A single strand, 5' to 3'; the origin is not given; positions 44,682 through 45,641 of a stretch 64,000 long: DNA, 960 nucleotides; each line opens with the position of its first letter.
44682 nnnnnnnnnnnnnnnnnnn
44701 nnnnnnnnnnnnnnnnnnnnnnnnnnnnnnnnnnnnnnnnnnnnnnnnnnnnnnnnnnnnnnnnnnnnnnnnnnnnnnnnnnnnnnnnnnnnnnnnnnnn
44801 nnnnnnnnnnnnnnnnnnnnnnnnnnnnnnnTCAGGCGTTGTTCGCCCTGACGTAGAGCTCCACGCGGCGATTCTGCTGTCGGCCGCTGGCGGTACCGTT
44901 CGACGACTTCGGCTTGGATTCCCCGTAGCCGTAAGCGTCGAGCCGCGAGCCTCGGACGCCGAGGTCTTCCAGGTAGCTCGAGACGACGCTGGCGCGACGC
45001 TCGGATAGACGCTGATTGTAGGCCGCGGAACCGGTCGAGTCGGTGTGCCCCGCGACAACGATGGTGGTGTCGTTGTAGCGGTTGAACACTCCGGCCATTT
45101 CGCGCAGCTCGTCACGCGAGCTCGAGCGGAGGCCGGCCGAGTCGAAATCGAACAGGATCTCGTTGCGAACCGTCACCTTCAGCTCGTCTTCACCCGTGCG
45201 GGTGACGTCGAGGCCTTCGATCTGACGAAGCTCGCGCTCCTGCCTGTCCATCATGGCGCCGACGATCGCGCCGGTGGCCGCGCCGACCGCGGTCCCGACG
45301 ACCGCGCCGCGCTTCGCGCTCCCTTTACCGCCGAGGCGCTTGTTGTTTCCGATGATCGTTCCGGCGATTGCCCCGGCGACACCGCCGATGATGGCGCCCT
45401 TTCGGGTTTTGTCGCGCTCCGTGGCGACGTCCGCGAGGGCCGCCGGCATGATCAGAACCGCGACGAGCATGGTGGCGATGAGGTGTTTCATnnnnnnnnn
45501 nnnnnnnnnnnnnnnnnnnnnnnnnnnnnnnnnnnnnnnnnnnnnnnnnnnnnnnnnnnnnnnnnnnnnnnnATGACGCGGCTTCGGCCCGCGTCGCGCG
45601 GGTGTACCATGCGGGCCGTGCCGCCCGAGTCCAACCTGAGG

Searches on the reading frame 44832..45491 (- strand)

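Call 47: search_protein_families(library=pfam, proteins=[window:44832-45491:-], max_evalue=0.00001)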
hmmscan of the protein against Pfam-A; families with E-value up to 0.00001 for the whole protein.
window:44832-45491:- (219 aa): 4 families
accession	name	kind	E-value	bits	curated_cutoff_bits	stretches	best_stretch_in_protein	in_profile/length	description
PF00691.25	OmpA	-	2.1e-23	82.9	27.2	1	113-208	1-98/98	OmpA family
PF13488.11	Gly-zipper_Omp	-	4e-11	43.1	25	1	56-85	17-46/46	Glycine zipper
PF13436.11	Gly-zipper_OmpA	-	1.9e-06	28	27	0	61-80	2-21/44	Glycine-zipper domain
PF13441.11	Gly-zipper_YMGG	-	5.6e-06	26.4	28.9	0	28-79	2-44/45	YMGG-like Gly-zipper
